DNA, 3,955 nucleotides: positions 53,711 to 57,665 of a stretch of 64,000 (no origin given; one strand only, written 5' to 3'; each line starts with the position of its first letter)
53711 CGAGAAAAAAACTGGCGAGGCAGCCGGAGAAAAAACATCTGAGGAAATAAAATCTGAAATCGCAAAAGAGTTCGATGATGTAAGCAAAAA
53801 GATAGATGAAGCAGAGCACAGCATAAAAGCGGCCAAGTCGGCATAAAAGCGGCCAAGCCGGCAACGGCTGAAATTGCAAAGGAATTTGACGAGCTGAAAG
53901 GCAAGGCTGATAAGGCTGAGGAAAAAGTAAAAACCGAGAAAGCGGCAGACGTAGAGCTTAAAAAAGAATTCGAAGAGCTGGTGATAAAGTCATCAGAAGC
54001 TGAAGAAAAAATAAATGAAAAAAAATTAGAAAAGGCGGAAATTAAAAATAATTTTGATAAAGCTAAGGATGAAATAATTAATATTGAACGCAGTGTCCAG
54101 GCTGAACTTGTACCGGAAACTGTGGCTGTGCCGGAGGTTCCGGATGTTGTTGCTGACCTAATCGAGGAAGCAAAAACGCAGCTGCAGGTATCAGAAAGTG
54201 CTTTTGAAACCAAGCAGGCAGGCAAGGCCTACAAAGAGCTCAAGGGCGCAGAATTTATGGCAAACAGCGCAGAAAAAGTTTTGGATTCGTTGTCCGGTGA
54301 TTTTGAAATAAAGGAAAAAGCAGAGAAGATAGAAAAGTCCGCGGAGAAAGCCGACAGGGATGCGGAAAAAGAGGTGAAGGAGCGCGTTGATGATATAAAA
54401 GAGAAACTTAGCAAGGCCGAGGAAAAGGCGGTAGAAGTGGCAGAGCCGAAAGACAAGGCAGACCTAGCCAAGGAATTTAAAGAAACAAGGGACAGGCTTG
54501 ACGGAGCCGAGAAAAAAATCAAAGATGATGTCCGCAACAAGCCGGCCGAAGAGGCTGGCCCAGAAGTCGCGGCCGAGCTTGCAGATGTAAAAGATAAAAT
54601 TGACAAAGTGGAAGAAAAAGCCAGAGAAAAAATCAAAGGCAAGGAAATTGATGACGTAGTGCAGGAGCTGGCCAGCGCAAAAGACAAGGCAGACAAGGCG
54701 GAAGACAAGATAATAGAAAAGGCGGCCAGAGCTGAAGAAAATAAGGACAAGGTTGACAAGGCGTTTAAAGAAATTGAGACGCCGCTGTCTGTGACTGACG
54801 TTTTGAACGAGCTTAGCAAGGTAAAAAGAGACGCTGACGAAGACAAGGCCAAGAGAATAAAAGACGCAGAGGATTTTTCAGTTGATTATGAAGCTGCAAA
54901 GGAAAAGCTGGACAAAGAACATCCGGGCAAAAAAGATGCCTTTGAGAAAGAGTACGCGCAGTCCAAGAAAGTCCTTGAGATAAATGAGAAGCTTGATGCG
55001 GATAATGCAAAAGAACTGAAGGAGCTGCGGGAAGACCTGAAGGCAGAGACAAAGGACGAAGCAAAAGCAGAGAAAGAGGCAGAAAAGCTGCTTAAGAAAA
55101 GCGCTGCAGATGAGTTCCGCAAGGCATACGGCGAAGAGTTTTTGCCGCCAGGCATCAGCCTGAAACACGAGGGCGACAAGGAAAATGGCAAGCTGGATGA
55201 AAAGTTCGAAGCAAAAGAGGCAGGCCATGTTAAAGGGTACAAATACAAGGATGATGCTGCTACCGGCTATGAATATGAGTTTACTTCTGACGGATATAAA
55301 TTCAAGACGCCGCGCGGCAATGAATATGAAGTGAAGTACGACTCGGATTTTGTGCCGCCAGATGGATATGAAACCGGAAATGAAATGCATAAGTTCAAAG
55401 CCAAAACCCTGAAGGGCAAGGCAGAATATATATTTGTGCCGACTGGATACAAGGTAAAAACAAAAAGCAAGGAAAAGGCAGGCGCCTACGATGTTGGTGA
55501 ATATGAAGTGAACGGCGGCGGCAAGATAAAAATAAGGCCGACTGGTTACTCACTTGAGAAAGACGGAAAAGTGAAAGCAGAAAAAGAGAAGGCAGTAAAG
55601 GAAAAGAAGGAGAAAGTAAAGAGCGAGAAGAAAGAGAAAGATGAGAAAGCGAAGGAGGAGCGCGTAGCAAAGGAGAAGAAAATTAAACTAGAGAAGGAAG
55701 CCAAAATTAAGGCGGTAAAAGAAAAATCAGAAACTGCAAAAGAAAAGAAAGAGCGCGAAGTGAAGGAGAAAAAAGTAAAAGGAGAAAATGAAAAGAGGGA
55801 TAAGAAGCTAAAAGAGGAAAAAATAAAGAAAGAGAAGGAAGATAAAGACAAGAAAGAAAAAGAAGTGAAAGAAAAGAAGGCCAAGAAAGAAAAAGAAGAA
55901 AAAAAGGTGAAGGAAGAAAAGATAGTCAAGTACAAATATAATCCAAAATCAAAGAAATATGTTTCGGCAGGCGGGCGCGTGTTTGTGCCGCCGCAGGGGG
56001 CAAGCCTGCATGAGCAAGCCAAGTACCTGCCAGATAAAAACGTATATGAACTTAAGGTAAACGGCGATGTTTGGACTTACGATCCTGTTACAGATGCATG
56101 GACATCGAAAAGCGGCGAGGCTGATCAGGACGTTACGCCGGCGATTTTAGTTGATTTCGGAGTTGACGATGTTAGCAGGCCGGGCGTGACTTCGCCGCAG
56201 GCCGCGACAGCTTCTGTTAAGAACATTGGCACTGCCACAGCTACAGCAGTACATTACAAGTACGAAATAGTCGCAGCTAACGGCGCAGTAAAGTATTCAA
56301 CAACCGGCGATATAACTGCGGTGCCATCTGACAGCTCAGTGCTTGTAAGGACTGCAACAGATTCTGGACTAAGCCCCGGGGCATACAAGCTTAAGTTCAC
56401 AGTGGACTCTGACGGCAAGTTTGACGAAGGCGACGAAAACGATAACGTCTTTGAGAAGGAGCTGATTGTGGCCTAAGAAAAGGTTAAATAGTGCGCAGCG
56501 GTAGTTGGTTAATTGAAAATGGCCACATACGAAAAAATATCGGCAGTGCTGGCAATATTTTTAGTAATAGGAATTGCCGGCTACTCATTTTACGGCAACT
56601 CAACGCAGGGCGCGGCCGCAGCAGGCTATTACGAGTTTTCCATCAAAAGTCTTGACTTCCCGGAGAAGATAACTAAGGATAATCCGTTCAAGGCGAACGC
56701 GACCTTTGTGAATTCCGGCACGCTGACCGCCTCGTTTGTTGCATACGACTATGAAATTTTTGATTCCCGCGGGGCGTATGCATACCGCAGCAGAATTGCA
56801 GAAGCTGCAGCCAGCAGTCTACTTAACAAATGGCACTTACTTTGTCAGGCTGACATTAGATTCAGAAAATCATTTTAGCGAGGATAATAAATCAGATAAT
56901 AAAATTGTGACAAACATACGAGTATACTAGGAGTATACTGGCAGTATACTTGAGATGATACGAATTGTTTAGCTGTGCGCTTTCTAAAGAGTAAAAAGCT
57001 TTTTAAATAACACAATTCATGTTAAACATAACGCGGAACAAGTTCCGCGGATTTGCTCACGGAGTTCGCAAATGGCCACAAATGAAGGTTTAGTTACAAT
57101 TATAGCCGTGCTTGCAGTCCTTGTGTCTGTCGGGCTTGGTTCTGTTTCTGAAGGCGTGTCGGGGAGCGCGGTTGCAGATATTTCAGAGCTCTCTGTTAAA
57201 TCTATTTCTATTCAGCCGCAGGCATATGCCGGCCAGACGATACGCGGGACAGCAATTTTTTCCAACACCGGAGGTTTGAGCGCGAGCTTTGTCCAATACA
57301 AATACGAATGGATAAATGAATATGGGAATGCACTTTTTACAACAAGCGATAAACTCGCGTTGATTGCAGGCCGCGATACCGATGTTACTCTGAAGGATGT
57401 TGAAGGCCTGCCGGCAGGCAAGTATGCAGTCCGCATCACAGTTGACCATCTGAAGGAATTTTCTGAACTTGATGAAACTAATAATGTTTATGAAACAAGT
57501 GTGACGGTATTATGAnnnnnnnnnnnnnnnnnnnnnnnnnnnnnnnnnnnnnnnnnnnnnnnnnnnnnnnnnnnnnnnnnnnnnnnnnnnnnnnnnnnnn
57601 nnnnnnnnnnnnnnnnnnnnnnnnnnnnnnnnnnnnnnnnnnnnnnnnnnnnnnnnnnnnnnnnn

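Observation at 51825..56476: Giant E/K-rich coiled-coil surface protein gene broken by a 20-bp tandem duplication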

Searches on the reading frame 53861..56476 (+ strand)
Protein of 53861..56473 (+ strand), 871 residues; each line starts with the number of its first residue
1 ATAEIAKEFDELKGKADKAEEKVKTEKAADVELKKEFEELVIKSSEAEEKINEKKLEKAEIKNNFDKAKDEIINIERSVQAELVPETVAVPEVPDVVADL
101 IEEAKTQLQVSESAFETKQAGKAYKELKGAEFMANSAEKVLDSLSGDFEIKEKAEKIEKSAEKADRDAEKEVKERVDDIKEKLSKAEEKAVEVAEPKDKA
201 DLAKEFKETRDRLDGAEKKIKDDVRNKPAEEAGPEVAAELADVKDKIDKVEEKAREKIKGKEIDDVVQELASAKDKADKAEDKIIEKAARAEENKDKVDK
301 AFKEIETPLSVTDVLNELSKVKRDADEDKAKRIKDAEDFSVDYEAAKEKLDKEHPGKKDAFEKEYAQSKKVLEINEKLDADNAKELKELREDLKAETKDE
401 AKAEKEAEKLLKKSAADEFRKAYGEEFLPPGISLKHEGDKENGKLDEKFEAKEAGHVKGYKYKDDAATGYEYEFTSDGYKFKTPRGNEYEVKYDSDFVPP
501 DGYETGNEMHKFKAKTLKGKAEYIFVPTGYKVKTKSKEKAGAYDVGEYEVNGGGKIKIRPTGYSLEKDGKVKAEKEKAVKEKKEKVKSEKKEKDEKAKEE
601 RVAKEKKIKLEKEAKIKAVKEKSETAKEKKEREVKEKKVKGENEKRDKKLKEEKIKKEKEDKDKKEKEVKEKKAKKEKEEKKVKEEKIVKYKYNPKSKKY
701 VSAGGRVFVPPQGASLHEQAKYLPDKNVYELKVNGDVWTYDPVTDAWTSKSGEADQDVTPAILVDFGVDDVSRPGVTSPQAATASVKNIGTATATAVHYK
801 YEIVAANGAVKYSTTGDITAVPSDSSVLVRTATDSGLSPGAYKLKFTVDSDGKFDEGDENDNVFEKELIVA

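Call 7: search_protein_families(library=pfam, proteins=[window:53981-56473:+], max_evalue=0.01)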
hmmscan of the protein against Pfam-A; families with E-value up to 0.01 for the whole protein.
window:53981-56473:+ (831 aa): 1 family
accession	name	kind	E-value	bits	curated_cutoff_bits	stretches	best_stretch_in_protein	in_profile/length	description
PF07705.17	CARDB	-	6.7e-08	33.1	22.7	1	736-826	17-101/101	CARDB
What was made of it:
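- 56186..56458 (+): C-terminal CARDB domain. call 7 (E = 6.7e-08, 33.1 bits)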

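Call 25: search_protein_representatives(protein=window:53861-56473:+)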
Query: 871 residues. Proteins with E-value up to 0.001 (for the whole library): 55; up to 1e-10: 33; up to 1e-30: 13. The best 55 are listed.
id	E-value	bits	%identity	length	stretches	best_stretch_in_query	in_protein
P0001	0.0e+00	1676.3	100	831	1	42-871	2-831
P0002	8.6e-47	176.6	38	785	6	313-570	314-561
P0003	9.3e-47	176.5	40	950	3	337-567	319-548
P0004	2.6e-45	171.7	35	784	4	312-567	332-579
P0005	4.4e-41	157.8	35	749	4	316-569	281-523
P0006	7.8e-40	153.6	35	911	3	324-570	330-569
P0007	2.1e-39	152.2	34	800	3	312-570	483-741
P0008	4.6e-39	151.1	34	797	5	235-569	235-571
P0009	5.5e-35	137.6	38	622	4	316-568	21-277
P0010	1.2e-33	133.2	35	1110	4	337-571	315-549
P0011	3.9e-33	131.5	36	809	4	316-565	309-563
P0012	1.1e-32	130.0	35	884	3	330-567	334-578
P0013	9.1e-32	126.9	33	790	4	316-570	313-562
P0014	8.1e-29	117.2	32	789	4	330-568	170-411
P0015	9.1e-29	117.0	38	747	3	335-565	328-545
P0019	6.1e-23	97.7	32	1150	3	387-570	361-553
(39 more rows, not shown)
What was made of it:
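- phmmer of ORF2 finds 750-1150-aa single-chain homologues (call 25).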

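Call 27: find_encoding_contigs(protein=window:53981-56476:+, flank=10000, max_places=10)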
Protein window:53981-56476:+ (831 aa): no gene with exactly this product is on record in the collection.

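Call 29: find_encoding_contigs(protein=P0001, flank=10000, max_places=10)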
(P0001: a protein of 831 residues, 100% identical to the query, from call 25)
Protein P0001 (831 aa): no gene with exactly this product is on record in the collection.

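Call 30: search_protein_families(library=pfam, proteins=[P0002, P0003, P0005, P0006, P0008, P0010, P0019], max_evalue=1)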
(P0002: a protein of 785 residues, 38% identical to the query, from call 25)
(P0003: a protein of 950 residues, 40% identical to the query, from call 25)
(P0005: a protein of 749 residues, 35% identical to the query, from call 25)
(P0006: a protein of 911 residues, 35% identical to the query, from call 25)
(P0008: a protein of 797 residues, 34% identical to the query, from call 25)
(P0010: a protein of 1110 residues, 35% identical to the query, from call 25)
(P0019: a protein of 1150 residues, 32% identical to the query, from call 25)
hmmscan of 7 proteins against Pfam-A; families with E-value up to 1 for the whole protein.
P0002 (785 aa): 4 families
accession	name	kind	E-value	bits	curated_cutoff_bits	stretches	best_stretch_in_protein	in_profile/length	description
PF18915.5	DUF5667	-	1e-13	51.9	27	1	44-153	1-98/99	Domain of unknown function (DUF5667)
PF23524.2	MGAT4A_C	-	0.0029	18.4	42.9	1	52-134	13-94/129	MGAT4 C-terminal domain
PF08653.15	DASH_Dam1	-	0.14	12.5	26.6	0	100-131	2-33/56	DASH complex subunit Dam1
PF10805.13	DUF2730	-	0.15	12.6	24.9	1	205-250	51-98/102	Protein of unknown function (DUF2730)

P0003 (950 aa): 4 families
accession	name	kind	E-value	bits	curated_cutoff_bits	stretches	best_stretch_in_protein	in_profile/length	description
PF18915.5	DUF5667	-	9.4e-12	45.7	27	1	32-128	1-95/99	Domain of unknown function (DUF5667)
PF02601.20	Exonuc_VII_L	-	0.04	13.8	35.9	1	79-195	195-308/315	Exonuclease VII, large subunit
PF03477.21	ATP-cone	-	0.39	11.7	25.8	0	126-170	35-78/88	ATP cone domain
PF12081.13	GldM_1st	-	0.45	10.9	25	1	306-378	5-77/194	GldM N-terminal domain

P0005 (749 aa): 2 families
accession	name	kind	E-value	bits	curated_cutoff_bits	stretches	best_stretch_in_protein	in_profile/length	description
PF11348.13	DUF3150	-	0.0045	16.8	24.9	1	279-332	79-132/257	Protein of unknown function (DUF3150)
PF18915.5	DUF5667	-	0.0061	17.4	27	1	32-113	1-93/99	Domain of unknown function (DUF5667)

P0006 (911 aa): 1 family
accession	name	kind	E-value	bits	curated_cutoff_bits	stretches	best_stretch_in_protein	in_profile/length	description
PF18915.5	DUF5667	-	2.8e-13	50.6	27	1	42-129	2-94/99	Domain of unknown function (DUF5667)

P0008 (797 aa): 2 families
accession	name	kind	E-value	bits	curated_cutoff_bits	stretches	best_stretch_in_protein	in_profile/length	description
PF18915.5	DUF5667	-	4.1e-15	56.4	27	1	53-144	1-94/99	Domain of unknown function (DUF5667)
PF13415.12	Kelch_3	-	0.015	15.9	22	0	619-639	15-34/48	Galactose oxidase, central domain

P0010 (1110 aa): 1 family
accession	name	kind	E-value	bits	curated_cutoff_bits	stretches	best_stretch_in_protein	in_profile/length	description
PF18915.5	DUF5667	-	1.5e-12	48.2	27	1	28-107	1-77/99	Domain of unknown function (DUF5667)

P0019 (1150 aa): 0 families

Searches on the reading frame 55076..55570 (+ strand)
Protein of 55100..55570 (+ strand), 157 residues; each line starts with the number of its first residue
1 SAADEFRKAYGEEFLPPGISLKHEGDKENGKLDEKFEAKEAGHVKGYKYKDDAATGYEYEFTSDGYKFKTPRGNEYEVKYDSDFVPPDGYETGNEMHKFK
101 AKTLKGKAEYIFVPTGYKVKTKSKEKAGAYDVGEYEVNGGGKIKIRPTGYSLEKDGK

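Call 39: find_homologous_proteins(query=window:55100-55570:+, max_evalue=0.00001)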
Query seq(157 aa): 27 candidates shared short words with the query, none scored E <= 0.00001.
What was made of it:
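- Tried and rejected: find_homologous_proteins with the 157-aa beta domain: 27 candidates, none scored (call 39).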

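Call 46: find_related_loci(query=window:55100-55555:+, collection=genome_contigs, flank=10000)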
Query seq(152 aa) (152 aa) in genome_contigs; peptide patterns used: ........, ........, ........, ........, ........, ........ (x = any residue, [..] = any of these).
109 stretches matched a pattern; 2 encode a relative of the query (tblastn E <= 1e-3); 2 distinct loci.
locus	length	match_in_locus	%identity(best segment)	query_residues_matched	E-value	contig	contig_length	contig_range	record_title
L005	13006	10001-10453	90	1-152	4e-89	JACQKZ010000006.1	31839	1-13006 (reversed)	MAG: Nanobdellati archaeon isolate NC_groundwater_1190_Ag_S-0.1um_44_133 S_p1_S3_coassembly_k141_166029, whole genome sh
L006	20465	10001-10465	36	3-150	1e-20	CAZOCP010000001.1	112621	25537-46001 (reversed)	MAG TPA_asm: Candidatus Woesearchaeota archaeon isolate SRP178908_co2_32 genome assembly, contig: NODE_16_length_112621_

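Call 67: search_protein_families(library=pfam, proteins=[L005:11928-12773:-, L005:4811-5635:-, L005:3963-4811:-, L005:3013-3975:-, L005:2273-3013:-, L005:1440-2288:-, L005:437-1435:-], max_evalue=0.001)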
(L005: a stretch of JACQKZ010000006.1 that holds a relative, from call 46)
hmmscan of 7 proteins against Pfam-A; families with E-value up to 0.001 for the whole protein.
L005:11928-12773:- (281 aa): 5 families
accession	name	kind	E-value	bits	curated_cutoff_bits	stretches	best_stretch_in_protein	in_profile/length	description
PF13414.12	TPR_11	-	1.6e-06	28.2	26.8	1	82-120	1-39/42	TPR repeat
PF00515.34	TPR_1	-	1.7e-06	28.1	27.8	1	76-108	2-34/34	Tetratricopeptide repeat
PF13431.12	TPR_17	-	3.3e-05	24.3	24.4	0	221-252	1-32/34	Tetratricopeptide repeat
PF07719.23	TPR_2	-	0.00028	21.2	27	0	77-106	3-32/34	Tetratricopeptide repeat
PF13432.12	TPR_16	-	0.00091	20.1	32.7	0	82-120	4-42/65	Tetratricopeptide repeat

L005:4811-5635:- (274 aa): 0 families

L005:3963-4811:- (282 aa): 0 families

L005:3013-3975:- (320 aa): 0 families

L005:2273-3013:- (246 aa): 0 families

L005:1440-2288:- (282 aa): 0 families

L005:437-1435:- (332 aa): 0 families

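Call 71: search_protein_families(library=pfam, proteins=[L006:8738-11605:+, L006:6778-7899:+, L006:4879-5925:+, L006:3413-4624:-, L006:11838-12218:-, L006:12579-13580:-, L006:13636-14091:-, L006:14135-15067:-, L006:2531-3304:+, L006:836-2140:+], max_evalue=0.001)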
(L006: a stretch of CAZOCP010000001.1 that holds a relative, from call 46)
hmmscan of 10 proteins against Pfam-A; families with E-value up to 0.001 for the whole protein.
L006:8738-11605:+ (956 aa): 1 family
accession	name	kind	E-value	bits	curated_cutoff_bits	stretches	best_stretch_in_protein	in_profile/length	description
PF18915.5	DUF5667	-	2.1e-10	41.4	27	1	52-135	1-77/99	Domain of unknown function (DUF5667)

L006:6778-7899:+ (374 aa): 1 family
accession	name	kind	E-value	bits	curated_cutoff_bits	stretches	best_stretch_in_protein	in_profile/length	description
PF14528.11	LAGLIDADG_3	-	3.9e-11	43.5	22.5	1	281-335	3-54/82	LAGLIDADG-like domain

L006:4879-5925:+ (349 aa): 0 families

L006:3413-4624:- (403 aa): 0 families

L006:11838-12218:- (126 aa): 0 families

L006:12579-13580:- (333 aa): 7 families
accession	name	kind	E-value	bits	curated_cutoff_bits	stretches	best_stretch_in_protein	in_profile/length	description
PF08423.17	Rad51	-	1.6e-89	299.8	22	1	90-330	1-243/244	Rad51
PF00154.27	RecA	-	1.4e-17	64.4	27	1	89-301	25-223/262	recA bacterial DNA recombination protein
PF14520.12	HHH_5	-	1.5e-08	35.5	27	1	21-74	3-56/57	Helix-hairpin-helix domain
PF13481.12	AAA_25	-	1.9e-08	34.6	27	1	97-265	15-189/195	AAA domain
PF11798.14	IMS_HHH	-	3.6e-05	24.2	24.4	0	22-41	13-32/32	IMS family HHH motif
PF14716.13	HHH_8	-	0.00014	22.6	30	0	18-37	46-65/73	Helix-hairpin-helix domain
PF06745.19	ATPase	-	0.00029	20.7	26.6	1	98-227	2-134/231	KaiC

L006:13636-14091:- (151 aa): 1 family
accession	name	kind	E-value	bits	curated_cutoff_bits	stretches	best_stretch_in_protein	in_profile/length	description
PF04307.19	YdjM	-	1e-22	80.9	29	1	3-130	4-133/176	YdjM inner membrane protein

L006:14135-15067:- (310 aa): 2 families
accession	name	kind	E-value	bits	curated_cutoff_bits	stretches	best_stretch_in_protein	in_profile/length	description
PF01336.31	tRNA_anti-codon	-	5.5e-05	23.5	27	0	86-117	11-43/75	OB-fold nucleic acid binding domain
PF17244.8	CDC24_OB3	-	0.00014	22.2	25.4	1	63-140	2-78/216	Cell division control protein 24, OB domain 3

L006:2531-3304:+ (258 aa): 2 families
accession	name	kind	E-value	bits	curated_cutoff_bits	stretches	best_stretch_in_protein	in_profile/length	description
PF07541.17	EIF_2_alpha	-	0.00021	21.7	22.8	1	136-226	8-112/114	Eukaryotic translation initiation factor 2 alpha subunit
PF03328.21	HpcH_HpaI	-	0.00084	19.1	25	0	163-251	96-185/221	HpcH/HpaI aldolase/citrate lyase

L006:836-2140:+ (435 aa): 3 families
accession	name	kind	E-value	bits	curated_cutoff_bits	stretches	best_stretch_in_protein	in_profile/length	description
PF21763.2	DHH_CID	-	1.8e-12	47.9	27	1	182-255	6-80/84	DHH-CID domain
PF02272.25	DHHA1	-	3.8e-11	43.8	25.9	1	334-431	6-100/102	DHHA1 domain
PF01368.27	DHH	-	4.5e-11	43.5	28.1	1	22-147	3-124/125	DHH family, N-terminal domain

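Call 76: predict_structure(alignment_id=A3)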
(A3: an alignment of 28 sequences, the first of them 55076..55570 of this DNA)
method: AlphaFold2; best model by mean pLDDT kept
length: 165 residues; sequences in the alignment: 28
mean_pLDDT: 82.5   pTM: 0.74
mean pLDDT of the five models: 82.5, 80.5, 80.1, 73.4, 73.0
residues with pLDDT >= 90: 82; 70-90: 41; 50-70: 41; < 50: 1
segments of 3 or more residues with pLDDT < 50: none
pLDDT, mean of each block of 10 residues (from residue 1): 57 57 79 53 66 92 91 92 91 88 91 89 95 95 92 96 76
secondary structure, 60 per line:
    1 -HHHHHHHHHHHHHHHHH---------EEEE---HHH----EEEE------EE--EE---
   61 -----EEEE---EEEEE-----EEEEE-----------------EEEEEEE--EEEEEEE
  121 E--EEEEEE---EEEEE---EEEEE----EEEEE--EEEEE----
elements in order: H2-18 E28-31 E42-45 E66-69 E73-77 E83-87 E105-111 E114-121 E124-129 E133-137 E141-145 E150-154 E157-161
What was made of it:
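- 55076..55570 (+): Family-defining beta-hairpin-rich domain (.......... ... TGYEYEF ... PTGYKV). AlphaFold2 mean pLDDT 82.5 (call 76).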

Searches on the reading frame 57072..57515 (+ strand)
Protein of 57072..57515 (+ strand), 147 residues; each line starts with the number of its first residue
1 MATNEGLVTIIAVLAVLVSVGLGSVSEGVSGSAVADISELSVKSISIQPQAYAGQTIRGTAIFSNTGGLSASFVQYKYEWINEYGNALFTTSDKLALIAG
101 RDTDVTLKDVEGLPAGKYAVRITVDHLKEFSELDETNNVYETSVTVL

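Call 7: search_protein_families(library=pfam, proteins=[window:57072-57512:+], max_evalue=0.01)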
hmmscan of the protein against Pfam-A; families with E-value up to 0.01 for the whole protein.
window:57072-57512:+ (147 aa): 1 family
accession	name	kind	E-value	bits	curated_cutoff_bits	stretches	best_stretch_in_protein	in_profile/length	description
PF07705.17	CARDB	-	1.9e-06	28.4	22.7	1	39-141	3-100/101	CARDB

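Call 32: list_cluster_members(proteins=[P0001, window:51825-53843:+, window:51834-53843:+, window:57072-57512:+, window:57512-57946:+, window:20731-22356:+, window:49114-50439:-, window:50815-51282:+])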
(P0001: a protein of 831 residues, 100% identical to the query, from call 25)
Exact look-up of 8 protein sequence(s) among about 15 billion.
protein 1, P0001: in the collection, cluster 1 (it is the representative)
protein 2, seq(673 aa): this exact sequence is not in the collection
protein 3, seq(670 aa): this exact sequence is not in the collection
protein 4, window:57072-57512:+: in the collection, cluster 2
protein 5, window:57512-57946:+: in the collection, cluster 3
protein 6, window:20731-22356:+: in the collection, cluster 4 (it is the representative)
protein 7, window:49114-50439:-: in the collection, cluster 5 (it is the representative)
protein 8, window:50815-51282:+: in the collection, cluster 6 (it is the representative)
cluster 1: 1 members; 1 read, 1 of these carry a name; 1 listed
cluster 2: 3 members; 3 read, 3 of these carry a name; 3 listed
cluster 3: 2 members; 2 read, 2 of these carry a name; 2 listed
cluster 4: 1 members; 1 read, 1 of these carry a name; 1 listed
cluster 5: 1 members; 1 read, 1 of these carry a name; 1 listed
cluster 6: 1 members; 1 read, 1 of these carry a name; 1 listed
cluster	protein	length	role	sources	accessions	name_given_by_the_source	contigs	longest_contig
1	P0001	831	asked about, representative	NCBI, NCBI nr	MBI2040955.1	MAG: hypothetical protein HYT16_02525 [DPANN group archaeon] | hypothetical protein [DPANN group archaeon]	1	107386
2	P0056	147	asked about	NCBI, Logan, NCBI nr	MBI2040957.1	MAG: hypothetical protein HYT16_02535 [DPANN group archaeon] | hypothetical protein [DPANN group archaeon]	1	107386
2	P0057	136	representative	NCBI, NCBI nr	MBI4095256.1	MAG: hypothetical protein HY438_00180, partial [DPANN group archaeon] | hypothetical protein [DPANN group archaeon]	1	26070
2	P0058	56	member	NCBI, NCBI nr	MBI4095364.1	MAG: hypothetical protein HY438_00725, partial [DPANN group archaeon] | hypothetical protein [DPANN group archaeon]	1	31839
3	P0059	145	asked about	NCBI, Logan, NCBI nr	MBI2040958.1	MAG: hypothetical protein HYT16_02540 [DPANN group archaeon] | hypothetical protein [DPANN group archaeon]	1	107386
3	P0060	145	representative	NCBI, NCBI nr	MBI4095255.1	MAG: hypothetical protein HY438_00175 [DPANN group archaeon] | hypothetical protein [DPANN group archaeon]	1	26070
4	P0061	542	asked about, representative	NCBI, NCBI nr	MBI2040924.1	MAG: TCP-1/cpn60 chaperonin family protein [DPANN group archaeon] | TCP-1/cpn60 chaperonin family protein [DPANN group archaeon]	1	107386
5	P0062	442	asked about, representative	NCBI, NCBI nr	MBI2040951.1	MAG: ATP-binding protein [DPANN group archaeon] | ATP-binding protein [DPANN group archaeon]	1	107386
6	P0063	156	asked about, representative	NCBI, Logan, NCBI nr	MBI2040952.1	MAG: hypothetical protein HYT16_02510 [DPANN group archaeon] | hypothetical protein [DPANN group archaeon]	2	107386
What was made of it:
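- NCBI annotates ORF2 as its own protein (call 32).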

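Call 34: find_encoding_contigs(protein=window:57072-57515:+, flank=10000, max_places=10)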
Protein window:57072-57515:+ (147 aa): 1 contig read that carries it; 1 place shown.
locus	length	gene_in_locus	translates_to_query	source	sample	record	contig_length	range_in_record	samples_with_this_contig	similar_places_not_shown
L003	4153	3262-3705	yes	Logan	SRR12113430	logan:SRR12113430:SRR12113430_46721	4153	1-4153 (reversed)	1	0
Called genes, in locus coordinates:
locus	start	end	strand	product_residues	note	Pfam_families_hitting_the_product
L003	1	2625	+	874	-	?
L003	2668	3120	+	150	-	-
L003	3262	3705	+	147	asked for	PF07705:CARDB (weak)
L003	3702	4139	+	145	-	PF07705:CARDB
